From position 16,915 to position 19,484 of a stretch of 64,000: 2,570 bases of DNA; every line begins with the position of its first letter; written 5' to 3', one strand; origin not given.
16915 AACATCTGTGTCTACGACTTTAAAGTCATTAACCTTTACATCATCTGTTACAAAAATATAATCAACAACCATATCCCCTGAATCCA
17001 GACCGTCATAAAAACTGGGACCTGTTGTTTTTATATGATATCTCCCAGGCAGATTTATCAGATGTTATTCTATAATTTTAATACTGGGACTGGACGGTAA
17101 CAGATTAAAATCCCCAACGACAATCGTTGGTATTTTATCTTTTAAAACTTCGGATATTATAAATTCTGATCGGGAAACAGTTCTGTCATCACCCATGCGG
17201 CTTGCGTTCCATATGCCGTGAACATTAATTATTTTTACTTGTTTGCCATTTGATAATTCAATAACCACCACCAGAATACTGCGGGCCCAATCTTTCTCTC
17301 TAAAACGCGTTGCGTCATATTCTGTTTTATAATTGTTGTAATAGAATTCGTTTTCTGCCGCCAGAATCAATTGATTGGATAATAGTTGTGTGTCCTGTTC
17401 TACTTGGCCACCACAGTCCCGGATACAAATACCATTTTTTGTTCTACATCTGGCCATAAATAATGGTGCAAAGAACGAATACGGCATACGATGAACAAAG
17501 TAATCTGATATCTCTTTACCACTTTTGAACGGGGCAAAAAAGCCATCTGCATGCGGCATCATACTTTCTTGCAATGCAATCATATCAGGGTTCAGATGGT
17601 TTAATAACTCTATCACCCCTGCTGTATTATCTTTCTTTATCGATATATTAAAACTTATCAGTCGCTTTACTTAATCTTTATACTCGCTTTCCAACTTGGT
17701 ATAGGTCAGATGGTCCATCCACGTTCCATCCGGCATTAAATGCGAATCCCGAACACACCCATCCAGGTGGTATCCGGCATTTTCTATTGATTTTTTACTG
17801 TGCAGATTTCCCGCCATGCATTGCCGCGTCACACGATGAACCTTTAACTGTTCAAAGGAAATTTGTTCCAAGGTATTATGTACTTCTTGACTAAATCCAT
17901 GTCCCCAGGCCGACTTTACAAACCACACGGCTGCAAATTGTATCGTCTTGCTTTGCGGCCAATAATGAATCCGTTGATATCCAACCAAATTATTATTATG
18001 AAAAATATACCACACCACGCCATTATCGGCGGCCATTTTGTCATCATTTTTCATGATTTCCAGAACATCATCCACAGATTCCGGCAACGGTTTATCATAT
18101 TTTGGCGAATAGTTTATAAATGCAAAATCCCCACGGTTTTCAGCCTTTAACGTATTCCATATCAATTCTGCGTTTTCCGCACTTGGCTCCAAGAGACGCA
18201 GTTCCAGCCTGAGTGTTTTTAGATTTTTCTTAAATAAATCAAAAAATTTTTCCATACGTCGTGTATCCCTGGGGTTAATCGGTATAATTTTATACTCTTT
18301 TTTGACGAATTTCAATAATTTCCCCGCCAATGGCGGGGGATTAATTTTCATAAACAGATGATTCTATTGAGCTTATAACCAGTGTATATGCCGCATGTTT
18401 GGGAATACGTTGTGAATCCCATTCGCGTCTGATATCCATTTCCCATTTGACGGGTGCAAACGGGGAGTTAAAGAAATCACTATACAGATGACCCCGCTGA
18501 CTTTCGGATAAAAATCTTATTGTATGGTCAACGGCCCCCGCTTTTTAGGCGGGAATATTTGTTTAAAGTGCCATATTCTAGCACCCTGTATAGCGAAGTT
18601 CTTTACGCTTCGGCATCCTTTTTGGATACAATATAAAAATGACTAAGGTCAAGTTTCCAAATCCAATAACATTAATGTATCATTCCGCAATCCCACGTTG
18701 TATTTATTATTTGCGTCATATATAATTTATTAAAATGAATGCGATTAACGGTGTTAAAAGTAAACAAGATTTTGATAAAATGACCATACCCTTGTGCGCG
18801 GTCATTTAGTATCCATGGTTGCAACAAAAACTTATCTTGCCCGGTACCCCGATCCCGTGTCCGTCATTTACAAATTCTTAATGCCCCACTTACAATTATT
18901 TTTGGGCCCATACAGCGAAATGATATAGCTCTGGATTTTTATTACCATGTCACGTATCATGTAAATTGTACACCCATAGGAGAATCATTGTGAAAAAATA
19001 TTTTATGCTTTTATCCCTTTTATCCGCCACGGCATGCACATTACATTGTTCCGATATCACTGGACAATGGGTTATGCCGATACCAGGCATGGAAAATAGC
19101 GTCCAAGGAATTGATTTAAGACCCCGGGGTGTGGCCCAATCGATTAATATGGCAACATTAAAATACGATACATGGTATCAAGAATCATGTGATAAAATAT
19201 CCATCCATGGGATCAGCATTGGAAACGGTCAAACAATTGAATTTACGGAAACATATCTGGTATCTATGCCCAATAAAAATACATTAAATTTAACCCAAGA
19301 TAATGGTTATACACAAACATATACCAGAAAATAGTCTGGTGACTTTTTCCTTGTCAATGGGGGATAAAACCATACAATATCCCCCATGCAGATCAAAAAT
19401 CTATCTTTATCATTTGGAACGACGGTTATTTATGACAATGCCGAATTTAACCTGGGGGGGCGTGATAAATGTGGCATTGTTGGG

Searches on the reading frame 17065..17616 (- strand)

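Call 87: search_protein_families(library=pfam, proteins=[window:17065-17616:-], max_evalue=0.01)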
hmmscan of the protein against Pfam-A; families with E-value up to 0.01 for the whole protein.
window:17065-17616:- (183 aa): 1 family
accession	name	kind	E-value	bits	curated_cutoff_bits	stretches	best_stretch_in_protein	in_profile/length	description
PF03372.29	Exo_endo_phos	-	5.7e-06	26.7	24.5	1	3-179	24-163/225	Endonuclease/Exonuclease/phosphatase family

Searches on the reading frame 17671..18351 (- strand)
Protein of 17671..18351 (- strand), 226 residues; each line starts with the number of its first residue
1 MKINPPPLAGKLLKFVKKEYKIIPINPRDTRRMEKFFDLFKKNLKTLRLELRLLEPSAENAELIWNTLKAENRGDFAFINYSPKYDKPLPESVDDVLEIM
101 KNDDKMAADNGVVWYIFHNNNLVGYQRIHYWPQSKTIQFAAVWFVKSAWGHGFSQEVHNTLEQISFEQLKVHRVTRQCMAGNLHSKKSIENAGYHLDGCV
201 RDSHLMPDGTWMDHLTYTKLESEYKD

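Call 87: search_protein_families(library=pfam, proteins=[window:17671-18351:-], max_evalue=0.01)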
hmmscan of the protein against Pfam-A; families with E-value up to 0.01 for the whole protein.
window:17671-18351:- (226 aa): 3 families
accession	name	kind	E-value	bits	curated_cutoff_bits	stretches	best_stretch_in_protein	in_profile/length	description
PF13302.13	Acetyltransf_3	-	3.7e-10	41.1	25.4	1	73-194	19-137/138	Acetyltransferase (GNAT) domain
PF00583.31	Acetyltransf_1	-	1.9e-06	28.6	20.7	1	102-193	25-115/116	Acetyltransferase (GNAT) family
PF13420.13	Acetyltransf_4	-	0.00017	22.1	24.3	1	108-215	46-154/155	Acetyltransferase (GNAT) domain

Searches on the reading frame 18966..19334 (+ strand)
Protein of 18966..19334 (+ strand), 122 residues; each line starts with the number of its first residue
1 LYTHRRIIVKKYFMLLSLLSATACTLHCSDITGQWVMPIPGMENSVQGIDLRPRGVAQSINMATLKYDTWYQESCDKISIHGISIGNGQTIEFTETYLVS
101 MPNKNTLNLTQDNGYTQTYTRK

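Call 87: search_protein_families(library=pfam, proteins=[window:18966-19334:+], max_evalue=0.01)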
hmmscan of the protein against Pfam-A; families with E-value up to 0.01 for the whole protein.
window:18966-19334:+ (122 aa): 1 family
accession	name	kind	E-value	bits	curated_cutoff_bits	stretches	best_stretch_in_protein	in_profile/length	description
PF12702.13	Lipocalin_3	-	1.3e-29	102.6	20.2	1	29-122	3-94/94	Lipocalin-like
